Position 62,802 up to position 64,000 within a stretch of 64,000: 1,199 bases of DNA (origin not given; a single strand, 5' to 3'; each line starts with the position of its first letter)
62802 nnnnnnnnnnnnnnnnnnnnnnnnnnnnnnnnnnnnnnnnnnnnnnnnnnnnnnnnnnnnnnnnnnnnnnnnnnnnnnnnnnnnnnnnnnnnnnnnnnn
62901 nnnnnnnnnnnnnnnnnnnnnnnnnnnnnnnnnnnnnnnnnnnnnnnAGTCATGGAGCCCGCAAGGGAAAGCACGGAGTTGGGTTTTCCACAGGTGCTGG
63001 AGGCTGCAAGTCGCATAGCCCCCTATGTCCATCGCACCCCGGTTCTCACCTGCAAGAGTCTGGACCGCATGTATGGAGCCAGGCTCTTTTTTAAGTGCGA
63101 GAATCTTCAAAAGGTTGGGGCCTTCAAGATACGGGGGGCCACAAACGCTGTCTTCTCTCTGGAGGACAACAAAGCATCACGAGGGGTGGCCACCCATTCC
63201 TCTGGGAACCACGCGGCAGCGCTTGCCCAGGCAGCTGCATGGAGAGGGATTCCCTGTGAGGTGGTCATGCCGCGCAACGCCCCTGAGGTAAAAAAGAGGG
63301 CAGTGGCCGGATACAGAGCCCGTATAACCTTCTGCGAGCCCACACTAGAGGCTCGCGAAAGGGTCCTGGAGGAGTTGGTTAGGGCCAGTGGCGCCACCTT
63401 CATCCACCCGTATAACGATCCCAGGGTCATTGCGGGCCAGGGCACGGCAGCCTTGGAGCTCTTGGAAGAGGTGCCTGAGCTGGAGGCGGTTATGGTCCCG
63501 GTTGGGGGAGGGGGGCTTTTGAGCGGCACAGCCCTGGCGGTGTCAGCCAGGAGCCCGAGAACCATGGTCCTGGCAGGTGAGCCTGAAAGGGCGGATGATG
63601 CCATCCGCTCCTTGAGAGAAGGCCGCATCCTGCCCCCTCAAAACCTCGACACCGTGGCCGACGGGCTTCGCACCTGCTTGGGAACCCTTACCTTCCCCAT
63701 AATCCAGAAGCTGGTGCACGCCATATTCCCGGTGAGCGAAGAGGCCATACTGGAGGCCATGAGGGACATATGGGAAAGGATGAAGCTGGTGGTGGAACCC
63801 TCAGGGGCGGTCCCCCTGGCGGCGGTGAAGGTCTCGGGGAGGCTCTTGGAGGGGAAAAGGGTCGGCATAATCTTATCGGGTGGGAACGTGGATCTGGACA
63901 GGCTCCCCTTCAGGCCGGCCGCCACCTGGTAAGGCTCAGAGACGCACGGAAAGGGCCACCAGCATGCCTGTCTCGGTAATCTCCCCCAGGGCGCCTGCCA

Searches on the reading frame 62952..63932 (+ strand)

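Call 10: search_protein_families(library=pfam, proteins=[window:62952-63932:+])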
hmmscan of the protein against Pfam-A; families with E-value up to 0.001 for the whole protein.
window:62952-63932:+ (326 aa): 1 family
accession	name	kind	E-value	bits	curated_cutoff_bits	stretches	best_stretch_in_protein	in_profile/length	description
PF00291.31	PALP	-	1.9e-76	257.6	35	1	23-310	2-295/295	Pyridoxal-phosphate dependent enzyme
